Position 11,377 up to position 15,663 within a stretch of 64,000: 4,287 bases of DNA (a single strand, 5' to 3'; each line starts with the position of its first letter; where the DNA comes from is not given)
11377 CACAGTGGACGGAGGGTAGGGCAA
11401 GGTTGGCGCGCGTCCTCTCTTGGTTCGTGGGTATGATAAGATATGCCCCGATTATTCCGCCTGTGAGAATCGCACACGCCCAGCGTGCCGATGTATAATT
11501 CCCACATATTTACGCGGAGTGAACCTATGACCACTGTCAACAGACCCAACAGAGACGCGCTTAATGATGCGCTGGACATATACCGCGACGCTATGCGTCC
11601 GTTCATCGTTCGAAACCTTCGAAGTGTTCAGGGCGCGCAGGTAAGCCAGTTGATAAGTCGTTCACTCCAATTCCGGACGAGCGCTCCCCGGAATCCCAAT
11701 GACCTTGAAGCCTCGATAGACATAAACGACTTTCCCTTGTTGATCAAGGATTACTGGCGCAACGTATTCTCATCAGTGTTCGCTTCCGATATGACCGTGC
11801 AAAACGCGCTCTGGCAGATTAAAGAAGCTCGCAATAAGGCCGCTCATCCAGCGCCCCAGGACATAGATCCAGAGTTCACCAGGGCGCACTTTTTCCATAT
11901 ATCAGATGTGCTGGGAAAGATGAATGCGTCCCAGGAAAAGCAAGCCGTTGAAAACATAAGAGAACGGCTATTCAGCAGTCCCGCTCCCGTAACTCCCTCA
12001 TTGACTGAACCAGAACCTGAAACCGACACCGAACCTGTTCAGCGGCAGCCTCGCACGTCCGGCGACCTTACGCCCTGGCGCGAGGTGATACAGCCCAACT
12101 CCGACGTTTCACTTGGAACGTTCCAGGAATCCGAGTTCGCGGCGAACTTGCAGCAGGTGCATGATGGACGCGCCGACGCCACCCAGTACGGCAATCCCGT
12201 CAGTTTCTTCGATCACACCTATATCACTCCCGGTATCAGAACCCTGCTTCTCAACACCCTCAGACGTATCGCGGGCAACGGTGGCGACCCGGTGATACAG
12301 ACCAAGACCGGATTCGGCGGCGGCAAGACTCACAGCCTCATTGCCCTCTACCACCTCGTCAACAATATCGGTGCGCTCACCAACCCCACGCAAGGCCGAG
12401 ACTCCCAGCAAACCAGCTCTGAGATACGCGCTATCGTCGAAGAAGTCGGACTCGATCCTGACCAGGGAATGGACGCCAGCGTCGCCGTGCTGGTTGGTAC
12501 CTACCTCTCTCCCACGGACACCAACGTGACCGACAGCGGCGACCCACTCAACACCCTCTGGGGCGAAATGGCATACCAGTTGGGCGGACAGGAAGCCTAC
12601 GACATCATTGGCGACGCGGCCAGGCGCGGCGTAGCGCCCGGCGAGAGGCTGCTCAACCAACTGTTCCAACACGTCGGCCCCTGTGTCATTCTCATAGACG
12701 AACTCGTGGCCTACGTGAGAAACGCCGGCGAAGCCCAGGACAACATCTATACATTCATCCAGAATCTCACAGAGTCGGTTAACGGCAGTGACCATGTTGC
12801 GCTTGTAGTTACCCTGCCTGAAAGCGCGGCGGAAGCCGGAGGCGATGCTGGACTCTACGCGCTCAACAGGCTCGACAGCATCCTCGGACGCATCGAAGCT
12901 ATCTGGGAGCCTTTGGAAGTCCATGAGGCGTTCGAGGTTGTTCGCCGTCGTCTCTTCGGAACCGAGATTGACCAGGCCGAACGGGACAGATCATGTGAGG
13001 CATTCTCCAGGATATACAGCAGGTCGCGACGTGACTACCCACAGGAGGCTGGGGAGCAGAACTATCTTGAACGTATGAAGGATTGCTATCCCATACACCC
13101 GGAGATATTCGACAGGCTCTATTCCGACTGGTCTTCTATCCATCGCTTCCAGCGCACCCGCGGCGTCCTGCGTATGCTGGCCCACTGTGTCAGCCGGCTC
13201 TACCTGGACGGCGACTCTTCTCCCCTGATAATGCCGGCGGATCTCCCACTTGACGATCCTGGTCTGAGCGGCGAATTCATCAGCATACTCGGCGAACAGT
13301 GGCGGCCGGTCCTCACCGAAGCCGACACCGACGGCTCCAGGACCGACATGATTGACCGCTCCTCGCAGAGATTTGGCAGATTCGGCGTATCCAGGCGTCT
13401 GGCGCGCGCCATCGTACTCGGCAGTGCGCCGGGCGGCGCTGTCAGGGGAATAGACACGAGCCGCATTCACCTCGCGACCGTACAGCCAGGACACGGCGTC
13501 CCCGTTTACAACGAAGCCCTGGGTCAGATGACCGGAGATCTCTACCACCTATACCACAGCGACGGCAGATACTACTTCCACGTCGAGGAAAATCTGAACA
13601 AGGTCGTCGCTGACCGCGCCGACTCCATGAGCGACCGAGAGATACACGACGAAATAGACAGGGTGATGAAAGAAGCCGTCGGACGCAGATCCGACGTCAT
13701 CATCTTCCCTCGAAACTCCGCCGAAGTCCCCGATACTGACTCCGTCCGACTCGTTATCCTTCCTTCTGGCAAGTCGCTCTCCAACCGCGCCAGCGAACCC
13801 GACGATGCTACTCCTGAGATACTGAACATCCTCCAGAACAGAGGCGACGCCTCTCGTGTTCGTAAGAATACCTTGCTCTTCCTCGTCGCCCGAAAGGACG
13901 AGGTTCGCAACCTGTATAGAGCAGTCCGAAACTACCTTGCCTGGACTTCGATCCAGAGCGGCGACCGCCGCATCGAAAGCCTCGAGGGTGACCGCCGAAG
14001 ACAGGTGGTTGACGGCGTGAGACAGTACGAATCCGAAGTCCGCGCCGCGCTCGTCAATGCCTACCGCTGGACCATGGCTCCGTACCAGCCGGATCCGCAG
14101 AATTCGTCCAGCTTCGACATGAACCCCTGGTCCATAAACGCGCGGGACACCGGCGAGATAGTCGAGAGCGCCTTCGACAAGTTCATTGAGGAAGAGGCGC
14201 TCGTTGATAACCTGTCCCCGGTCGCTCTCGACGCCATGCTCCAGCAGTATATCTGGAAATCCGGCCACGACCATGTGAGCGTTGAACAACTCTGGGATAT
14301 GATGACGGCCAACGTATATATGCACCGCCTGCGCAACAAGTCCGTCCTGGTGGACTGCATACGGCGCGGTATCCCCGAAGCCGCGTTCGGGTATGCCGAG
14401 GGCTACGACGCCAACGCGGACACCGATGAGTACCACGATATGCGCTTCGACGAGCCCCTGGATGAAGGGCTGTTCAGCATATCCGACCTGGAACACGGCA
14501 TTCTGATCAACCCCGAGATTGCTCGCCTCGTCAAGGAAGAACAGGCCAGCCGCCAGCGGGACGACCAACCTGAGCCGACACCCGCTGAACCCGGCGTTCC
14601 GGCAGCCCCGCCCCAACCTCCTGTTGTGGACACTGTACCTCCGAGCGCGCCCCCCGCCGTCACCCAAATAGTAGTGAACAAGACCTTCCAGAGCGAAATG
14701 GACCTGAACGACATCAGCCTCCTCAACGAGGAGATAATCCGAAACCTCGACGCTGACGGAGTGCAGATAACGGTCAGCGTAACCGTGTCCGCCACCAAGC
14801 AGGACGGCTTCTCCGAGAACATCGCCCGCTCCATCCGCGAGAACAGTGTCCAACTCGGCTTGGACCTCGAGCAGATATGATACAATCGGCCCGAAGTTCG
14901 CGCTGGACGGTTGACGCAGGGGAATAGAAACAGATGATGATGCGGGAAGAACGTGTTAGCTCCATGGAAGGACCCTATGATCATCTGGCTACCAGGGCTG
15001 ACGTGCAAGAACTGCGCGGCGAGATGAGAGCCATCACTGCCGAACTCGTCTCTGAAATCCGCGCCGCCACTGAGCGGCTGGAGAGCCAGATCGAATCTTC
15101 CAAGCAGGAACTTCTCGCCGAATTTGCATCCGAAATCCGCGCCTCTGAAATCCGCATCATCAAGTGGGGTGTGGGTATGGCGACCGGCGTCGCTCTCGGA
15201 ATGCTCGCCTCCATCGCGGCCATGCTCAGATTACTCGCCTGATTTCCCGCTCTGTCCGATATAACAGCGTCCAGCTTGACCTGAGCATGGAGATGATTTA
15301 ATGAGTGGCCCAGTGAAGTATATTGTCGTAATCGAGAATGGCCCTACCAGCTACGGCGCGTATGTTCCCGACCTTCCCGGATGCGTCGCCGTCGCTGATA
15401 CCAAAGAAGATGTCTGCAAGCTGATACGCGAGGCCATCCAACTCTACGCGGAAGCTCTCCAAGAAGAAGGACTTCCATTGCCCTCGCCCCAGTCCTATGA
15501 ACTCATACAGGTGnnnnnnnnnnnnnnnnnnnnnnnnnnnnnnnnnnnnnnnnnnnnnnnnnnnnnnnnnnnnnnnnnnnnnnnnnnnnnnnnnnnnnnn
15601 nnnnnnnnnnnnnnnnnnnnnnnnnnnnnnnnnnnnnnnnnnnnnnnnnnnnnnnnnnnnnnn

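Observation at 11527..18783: HEPN-DUF499 ATPase / DUF1156 methyltransferase island with a GIY-YIG nuclease in place of the usual helicase: candidate non-canonical defence (RM-like) system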

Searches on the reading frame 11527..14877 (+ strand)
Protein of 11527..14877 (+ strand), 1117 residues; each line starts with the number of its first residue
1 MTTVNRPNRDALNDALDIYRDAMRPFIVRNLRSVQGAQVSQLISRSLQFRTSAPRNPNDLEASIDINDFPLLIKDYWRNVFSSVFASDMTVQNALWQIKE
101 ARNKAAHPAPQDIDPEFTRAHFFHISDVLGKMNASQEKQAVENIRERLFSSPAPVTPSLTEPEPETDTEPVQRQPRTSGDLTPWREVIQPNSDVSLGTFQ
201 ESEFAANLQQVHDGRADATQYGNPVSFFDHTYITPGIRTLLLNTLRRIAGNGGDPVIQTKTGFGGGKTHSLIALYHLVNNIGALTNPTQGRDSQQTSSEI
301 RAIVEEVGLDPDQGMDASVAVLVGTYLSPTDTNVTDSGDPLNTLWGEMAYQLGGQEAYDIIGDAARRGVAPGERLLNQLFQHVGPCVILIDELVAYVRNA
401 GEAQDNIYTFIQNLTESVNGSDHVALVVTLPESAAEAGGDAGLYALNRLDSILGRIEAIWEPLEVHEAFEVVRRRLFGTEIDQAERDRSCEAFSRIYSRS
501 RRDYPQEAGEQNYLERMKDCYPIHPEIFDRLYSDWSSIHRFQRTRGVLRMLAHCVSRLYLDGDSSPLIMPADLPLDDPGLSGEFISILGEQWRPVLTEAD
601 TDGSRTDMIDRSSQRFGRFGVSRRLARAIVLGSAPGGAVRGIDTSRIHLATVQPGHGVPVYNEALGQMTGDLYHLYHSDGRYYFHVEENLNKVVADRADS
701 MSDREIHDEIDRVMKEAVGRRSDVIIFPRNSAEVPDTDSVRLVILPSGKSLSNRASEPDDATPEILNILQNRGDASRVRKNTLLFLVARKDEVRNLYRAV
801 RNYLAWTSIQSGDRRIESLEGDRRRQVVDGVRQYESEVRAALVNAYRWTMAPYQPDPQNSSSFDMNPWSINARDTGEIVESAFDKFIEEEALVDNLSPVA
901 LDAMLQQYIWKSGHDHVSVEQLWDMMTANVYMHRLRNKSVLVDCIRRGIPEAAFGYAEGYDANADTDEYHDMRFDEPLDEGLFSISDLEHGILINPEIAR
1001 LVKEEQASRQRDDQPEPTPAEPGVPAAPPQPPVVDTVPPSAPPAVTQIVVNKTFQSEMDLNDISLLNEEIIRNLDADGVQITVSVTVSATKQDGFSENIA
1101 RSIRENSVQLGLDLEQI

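Call 4: search_protein_families(library=pfam, proteins=[window:11527-14877:+], max_evalue=0.1)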
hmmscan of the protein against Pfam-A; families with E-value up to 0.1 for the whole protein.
window:11527-14877:+ (1117 aa): 4 families
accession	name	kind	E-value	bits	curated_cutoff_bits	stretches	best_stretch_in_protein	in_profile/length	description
PF04465.17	DUF499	-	4.8e-27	94.6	23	1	339-585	48-298/1024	Protein of unknown function (DUF499)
PF18731.6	HEPN_Swt1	-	1.5e-08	35.4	27.5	1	15-109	2-93/115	Swt1-like HEPN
PF00004.35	AAA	-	0.058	14.3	21.2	0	368-417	38-98/131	ATPase family associated with various cellular activities (AAA)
PF18738.6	HEPN_DZIP3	-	0.087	13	27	0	86-146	72-133/144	DZIP3/ hRUL138-like HEPN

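Call 5: search_protein_families(library=padloc, proteins=[window:11527-14877:+], max_evalue=0.1)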
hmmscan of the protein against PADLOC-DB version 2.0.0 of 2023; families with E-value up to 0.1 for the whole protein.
window:11527-14877:+ (1117 aa): 2 families
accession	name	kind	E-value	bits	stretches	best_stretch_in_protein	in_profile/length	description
PDLC00662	HmaC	-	6.7e-234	777.2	1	181-1113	3-935/941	AAA+ ATPase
PDLC02192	DUF499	-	3.2e-37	125.9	2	339-855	121-631/1022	-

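Call 6: search_protein_families(library=ncbifam, proteins=[window:11527-14877:+], max_evalue=0.1)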
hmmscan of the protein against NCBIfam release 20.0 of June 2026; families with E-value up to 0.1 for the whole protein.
window:11527-14877:+ (1117 aa): 1 family
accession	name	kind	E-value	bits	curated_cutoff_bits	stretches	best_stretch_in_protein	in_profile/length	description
NF042962.1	DUF499_antiphage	equivalog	1.3e-44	152.5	1200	2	340-936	122-714/1025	anti-phage-associated DUF499 domain-containing protein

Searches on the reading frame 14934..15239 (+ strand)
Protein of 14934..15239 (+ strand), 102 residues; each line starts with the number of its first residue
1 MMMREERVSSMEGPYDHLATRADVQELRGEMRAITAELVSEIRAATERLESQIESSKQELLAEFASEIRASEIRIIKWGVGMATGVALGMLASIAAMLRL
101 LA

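Call 4: search_protein_families(library=pfam, proteins=[window:14934-15239:+], max_evalue=0.1)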
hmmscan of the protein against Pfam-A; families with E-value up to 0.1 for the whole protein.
window:14934-15239:+ (102 aa): 2 families
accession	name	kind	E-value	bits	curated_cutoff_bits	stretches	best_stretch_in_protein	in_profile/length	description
PF07798.16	CCDC90-like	-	0.0001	22.7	33.5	1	17-64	52-99/175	Coiled-coil domain-containing protein 90-like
PF10805.13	DUF2730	-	0.0069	16.9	24.9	1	4-52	45-92/102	Protein of unknown function (DUF2730)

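Call 5: search_protein_families(library=padloc, proteins=[window:14934-15239:+], max_evalue=0.1)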
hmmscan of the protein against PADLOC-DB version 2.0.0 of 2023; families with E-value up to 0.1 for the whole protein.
window:14934-15239:+ (102 aa): 1 family
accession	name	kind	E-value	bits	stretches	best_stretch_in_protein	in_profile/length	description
PDLC03842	LeoB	-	0.042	10.7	1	22-79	291-348/568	-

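Call 6: search_protein_families(library=ncbifam, proteins=[window:14934-15239:+], max_evalue=0.1)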
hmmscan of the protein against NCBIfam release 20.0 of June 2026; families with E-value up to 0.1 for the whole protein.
window:14934-15239:+ (102 aa): 3 families
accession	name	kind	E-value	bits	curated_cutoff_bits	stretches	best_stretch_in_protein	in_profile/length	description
NF045900.1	HisKinCpxALeg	equivalog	0.0085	14.9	800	1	18-74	195-248/451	two-component system sensor histidine kinase CpxA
NF005094.0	PRK06522.2-5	equivalog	0.019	14.3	382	1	28-96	214-282/307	2-dehydropantoate 2-reductase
NF002370.0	PRK01355.1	subfamily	0.084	12.3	143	0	16-70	140-194/199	FMN-dependent NADH-azoreductase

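Call 53: find_homologous_proteins(query=window:14934-15239:+, max_evalue=0.001)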
Query window:14934-15239:+ (102 aa): 14 proteins with E <= 0.001 among 129 candidates.
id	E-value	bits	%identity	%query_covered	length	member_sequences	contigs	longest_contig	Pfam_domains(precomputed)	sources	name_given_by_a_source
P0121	4.6e-53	195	100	100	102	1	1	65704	-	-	-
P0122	7.3e-42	159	71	100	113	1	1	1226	PF10805.15,PF01442.24,PF07798.17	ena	-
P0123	8.5e-38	146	59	100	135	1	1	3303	PF10805.15,PF01442.24,PF07798.17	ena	-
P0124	1.1e-33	133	69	99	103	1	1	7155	PF10805.15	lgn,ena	-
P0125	8.2e-33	130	67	99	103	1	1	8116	PF10805.15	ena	-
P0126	2.1e-31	126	63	99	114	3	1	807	PF10805.15,PF01442.24,PF07798.17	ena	-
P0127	6.3e-30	121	53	99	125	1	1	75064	PF01442.24,PF07798.17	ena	-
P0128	1.3e-29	120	50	99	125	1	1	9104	PF01442.24,PF07798.17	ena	-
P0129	5.5e-25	105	50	99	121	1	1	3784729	PF01442.24,PF07798.17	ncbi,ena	-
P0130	2.3e-23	100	51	99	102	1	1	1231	-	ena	-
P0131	1.2e-18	85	52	99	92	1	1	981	-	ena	-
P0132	2.2e-17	81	50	99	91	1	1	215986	-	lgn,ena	-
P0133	4.4e-16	77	47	99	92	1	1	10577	PF10805.15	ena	-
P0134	9.9e-15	72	53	83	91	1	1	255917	-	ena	-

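Call 54: find_encoding_contigs(protein=P0129, flank=6000, max_places=2)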
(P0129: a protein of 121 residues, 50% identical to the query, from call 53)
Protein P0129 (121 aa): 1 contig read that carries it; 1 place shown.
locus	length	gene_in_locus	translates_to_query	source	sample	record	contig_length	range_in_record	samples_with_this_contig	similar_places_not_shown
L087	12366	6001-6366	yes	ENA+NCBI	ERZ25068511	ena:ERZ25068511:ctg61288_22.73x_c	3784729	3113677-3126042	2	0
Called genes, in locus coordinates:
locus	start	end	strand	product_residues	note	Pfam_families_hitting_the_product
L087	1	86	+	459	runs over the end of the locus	PF01979:Amidohydro_1, PF07969:Amidohydro_3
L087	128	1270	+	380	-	PF11013:DUF2851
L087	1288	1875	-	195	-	-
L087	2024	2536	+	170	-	PF00132:Hexapep (weak), PF25087:GMPPB_C (faint), PF21711:DCTN5 (weak), PF25084:LbH_EIF2B (faint), PF00132:Hexapep (weak)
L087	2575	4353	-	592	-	PF01921:tRNA-synt_1f (faint), PF03485:Arg_tRNA_synt_N, PF00750:tRNA-synt_1d, PF05746:DALR_1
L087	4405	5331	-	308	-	PF00586:AIRS, PF02769:AIRS_C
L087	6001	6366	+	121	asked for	PF01442:Apolipoprotein (weak), PF07798:CCDC90-like (weak)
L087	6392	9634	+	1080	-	PF01555:N6_N4_Mtase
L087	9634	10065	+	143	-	PF24738:DUF7689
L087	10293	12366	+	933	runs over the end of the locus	-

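Call 55: find_encoding_contigs(protein=P0127, flank=6000, max_places=2)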
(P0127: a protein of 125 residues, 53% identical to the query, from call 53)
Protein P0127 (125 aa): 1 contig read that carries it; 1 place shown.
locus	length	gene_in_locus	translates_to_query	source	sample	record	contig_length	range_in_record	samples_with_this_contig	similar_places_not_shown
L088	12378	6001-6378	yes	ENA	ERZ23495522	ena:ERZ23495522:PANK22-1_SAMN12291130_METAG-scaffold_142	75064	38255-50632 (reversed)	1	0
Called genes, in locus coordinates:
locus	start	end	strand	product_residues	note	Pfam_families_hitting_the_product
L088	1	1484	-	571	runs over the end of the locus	PF00860:Xan_ur_permease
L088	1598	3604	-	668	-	PF08269:dCache_2 (weak), PF17200:sCache_2 (weak), PF08269:dCache_2 (weak), PF17200:sCache_2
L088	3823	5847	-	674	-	PF17200:sCache_2 (weak), PF08269:dCache_2, PF17200:sCache_2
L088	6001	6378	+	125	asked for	PF01442:Apolipoprotein, PF07798:CCDC90-like (weak)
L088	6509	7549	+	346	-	PF00145:DNA_methylase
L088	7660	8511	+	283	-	-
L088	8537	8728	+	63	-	-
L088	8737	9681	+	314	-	PF14337:Abi_alpha (weak), PF10987:DUF2806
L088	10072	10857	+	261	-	PF13489:Methyltransf_23, PF01135:PCMT, PF01209:Ubie_methyltran, PF05175:MTS (weak), PF13847:Methyltransf_31, PF08241:Methyltransf_11, PF08242:Methyltransf_12, PF13649:Methyltransf_25, +1 more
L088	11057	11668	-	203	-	-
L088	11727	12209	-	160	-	PF01467:CTP_transf_like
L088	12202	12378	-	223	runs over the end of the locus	PF03602:Cons_hypoth95, PF05175:MTS (weak)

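Call 56: find_encoding_contigs(protein=P0124, flank=6000, max_places=2)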
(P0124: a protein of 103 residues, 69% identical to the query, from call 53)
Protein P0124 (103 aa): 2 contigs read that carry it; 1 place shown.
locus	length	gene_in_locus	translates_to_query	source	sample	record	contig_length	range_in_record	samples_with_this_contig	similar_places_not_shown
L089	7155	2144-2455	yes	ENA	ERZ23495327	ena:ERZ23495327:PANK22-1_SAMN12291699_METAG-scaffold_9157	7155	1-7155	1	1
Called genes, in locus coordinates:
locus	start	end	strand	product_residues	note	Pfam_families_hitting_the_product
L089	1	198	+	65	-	?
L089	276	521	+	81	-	-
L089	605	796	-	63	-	-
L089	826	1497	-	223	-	-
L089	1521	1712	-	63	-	-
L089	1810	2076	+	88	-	-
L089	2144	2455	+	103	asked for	PF10805:DUF2730 (weak)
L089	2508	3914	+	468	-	PF26308:YopA_M (weak)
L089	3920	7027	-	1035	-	PF02384:N6_Mtase, PF01170:UPF0020 (faint), PF20473:MmeI_Mtase (faint), PF07669:Eco57I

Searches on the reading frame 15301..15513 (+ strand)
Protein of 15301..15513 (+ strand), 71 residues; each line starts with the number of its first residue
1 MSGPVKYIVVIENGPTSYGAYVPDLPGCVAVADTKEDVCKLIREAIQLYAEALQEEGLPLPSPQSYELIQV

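Call 4: search_protein_families(library=pfam, proteins=[window:15301-15513:+], max_evalue=0.1)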
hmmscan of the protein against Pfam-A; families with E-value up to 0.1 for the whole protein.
window:15301-15513:+ (71 aa): 2 families
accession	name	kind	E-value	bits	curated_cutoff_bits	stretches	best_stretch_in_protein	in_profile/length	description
PF15919.11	HicB_lk_antitox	-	2e-12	47.7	27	1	7-67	1-62/123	HicB_like antitoxin of bacterial toxin-antitoxin system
PF21748.3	UPF0150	-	0.006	16.9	27.3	1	17-49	20-52/64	UPF0150-like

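Call 5: search_protein_families(library=padloc, proteins=[window:15301-15513:+], max_evalue=0.1)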
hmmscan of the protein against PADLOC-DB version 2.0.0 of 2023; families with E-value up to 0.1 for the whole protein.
window:15301-15513:+ (71 aa): 0 families

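Call 6: search_protein_families(library=ncbifam, proteins=[window:15301-15513:+], max_evalue=0.1)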
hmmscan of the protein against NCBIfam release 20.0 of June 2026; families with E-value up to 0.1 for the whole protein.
window:15301-15513:+ (71 aa): 0 families
